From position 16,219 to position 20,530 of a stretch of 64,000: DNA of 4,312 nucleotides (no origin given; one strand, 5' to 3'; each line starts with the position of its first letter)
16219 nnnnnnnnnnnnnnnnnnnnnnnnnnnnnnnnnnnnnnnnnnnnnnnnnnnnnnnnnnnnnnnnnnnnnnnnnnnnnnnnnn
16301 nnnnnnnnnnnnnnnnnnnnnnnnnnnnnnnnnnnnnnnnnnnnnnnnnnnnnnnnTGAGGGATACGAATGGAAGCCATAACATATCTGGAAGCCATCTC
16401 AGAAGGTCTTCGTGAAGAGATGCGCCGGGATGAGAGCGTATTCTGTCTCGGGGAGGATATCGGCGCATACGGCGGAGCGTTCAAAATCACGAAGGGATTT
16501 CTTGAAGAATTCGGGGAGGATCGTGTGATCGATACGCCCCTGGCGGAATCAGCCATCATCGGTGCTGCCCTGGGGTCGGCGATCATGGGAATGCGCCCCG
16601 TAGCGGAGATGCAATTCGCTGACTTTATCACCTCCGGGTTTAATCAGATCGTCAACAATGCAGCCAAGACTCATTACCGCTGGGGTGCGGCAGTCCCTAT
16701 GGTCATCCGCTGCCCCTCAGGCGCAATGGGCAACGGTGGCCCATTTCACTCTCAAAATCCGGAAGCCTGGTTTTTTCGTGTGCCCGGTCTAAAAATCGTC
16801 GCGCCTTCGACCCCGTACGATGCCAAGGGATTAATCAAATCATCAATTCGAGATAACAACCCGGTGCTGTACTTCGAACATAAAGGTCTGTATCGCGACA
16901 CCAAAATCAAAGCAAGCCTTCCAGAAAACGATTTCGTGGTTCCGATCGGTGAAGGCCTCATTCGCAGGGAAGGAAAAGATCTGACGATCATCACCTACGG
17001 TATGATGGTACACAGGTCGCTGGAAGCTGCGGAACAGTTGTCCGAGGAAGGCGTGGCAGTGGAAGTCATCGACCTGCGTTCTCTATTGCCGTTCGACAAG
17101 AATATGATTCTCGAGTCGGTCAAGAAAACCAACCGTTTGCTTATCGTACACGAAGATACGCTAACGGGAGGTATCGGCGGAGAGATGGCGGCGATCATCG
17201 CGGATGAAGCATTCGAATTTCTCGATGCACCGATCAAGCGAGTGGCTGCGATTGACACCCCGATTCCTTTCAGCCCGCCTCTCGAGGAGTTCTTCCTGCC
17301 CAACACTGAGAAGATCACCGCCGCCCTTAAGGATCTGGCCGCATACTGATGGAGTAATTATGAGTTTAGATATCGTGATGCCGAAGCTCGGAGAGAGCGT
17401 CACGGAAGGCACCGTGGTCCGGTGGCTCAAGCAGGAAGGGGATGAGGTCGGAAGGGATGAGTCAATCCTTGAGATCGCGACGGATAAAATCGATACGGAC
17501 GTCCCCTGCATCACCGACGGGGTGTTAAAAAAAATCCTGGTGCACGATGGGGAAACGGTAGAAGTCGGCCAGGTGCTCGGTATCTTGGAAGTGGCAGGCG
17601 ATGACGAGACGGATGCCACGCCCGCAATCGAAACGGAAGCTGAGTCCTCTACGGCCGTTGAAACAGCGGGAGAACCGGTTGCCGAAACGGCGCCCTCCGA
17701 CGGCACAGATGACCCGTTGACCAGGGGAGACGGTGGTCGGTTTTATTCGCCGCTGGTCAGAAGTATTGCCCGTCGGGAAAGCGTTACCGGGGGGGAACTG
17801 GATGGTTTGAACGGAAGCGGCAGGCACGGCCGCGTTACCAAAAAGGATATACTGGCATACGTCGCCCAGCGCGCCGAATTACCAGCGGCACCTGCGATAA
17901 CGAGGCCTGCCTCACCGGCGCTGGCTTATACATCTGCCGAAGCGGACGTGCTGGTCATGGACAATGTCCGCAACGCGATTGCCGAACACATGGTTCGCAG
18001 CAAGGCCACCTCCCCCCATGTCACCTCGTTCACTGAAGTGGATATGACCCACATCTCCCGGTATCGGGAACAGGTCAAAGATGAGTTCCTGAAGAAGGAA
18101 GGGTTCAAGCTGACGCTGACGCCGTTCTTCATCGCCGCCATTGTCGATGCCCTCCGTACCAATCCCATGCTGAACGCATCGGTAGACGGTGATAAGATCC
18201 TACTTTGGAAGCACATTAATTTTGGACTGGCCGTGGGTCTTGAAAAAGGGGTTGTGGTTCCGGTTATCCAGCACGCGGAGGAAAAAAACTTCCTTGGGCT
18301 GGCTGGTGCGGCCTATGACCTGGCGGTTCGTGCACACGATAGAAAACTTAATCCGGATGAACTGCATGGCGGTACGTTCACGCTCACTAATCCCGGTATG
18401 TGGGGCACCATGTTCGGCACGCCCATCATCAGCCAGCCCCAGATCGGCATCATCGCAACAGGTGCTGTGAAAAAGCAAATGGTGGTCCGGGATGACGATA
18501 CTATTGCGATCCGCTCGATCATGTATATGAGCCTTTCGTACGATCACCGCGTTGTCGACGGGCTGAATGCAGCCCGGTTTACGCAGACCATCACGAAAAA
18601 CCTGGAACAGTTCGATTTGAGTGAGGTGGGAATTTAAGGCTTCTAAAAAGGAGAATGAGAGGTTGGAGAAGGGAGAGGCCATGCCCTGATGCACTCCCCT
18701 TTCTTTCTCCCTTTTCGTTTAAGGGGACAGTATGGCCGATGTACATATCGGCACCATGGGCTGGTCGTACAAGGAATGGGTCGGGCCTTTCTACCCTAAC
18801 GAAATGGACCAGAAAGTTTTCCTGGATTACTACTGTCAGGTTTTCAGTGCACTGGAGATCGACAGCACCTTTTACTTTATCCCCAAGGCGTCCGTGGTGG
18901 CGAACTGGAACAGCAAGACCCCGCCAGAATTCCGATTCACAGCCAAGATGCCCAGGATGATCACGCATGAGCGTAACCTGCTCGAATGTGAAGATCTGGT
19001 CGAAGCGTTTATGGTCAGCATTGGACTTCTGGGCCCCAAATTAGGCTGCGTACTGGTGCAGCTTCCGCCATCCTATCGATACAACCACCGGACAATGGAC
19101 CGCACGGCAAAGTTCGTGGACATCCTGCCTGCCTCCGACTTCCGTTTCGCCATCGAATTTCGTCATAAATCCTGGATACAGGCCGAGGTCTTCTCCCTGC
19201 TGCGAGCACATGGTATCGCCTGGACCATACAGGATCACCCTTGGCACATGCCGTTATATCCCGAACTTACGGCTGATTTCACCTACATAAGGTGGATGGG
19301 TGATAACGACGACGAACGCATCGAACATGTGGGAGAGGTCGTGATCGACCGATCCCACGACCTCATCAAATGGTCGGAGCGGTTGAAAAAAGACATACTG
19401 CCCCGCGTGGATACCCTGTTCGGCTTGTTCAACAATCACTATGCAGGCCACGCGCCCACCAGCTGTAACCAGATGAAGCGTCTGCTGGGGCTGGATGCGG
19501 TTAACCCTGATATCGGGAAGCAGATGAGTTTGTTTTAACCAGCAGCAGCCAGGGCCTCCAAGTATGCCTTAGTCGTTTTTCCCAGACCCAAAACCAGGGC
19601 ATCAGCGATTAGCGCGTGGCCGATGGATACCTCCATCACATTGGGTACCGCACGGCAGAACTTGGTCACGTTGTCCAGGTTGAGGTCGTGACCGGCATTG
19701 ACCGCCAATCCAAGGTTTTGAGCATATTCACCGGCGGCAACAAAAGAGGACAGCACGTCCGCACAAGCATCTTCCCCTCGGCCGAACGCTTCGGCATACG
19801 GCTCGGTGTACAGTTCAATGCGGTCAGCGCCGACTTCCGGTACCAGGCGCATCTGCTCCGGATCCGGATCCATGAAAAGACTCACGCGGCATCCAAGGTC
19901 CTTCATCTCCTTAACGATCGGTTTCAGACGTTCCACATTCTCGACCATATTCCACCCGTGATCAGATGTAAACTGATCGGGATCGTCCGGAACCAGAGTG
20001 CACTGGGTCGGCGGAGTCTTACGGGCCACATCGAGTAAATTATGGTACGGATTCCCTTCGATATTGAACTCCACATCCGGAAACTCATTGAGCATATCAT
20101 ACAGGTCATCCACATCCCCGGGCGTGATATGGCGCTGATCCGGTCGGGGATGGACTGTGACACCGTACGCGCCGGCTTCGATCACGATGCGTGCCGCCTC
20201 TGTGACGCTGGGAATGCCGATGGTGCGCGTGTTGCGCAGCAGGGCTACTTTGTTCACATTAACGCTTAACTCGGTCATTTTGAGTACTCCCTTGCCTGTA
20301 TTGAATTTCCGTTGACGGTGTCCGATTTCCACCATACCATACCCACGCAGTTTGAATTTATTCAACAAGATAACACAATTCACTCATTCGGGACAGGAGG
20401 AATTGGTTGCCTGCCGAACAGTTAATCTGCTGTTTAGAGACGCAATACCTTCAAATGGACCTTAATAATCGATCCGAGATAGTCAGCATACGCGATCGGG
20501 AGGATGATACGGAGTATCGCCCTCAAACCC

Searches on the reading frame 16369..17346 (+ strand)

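Call 35: search_protein_families(library=pfam, proteins=[window:16369-17346:+], max_evalue=0.0001)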
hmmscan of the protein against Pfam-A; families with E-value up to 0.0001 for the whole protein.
window:16369-17346:+ (326 aa): 2 families
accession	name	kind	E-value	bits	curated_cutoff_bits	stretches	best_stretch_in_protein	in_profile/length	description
PF02780.25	Transketolase_C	-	1.3e-42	145.1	25.9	1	194-316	1-124/124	Transketolase, C-terminal domain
PF02779.29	Transket_pyr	-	6.7e-40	137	27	1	3-176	2-173/174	Transketolase, pyrimidine binding domain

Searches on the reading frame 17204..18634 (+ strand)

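Call 35: search_protein_families(library=pfam, proteins=[window:17204-18634:+], max_evalue=0.0001)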
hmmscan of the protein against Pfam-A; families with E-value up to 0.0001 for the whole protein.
window:17204-18634:+ (477 aa): 3 families
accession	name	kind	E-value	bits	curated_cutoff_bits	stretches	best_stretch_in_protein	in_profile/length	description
PF00198.28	2-oxoacid_dh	-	3.2e-75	253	23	1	249-471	6-228/232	2-oxoacid dehydrogenases acyltransferase (catalytic domain)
PF00364.28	Biotin_lipoyl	-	3.1e-18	65.8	22.1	1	57-127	3-72/73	Biotin-requiring enzyme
PF02817.22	E3_binding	-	1.8e-09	38.1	23.7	1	180-217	2-36/36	e3 binding domain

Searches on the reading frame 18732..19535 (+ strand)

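Call 35: search_protein_families(library=pfam, proteins=[window:18732-19535:+], max_evalue=0.0001)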
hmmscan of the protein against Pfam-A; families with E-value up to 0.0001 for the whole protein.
window:18732-19535:+ (268 aa): 1 family
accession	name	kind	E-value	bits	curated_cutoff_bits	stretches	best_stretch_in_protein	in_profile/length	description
PF01904.24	DUF72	-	1.1e-59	202.6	25.3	1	21-250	1-216/217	Protein of unknown function DUF72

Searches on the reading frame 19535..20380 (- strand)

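Call 35: search_protein_families(library=pfam, proteins=[window:19535-20380:-], max_evalue=0.0001)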
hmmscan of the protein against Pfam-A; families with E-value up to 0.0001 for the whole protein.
window:19535-20380:- (281 aa): 1 family
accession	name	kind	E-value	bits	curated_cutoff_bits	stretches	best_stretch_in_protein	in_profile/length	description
PF03740.19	PdxJ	-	3.8e-82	275.4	24.5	1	37-276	1-233/234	Pyridoxal phosphate biosynthesis protein PdxJ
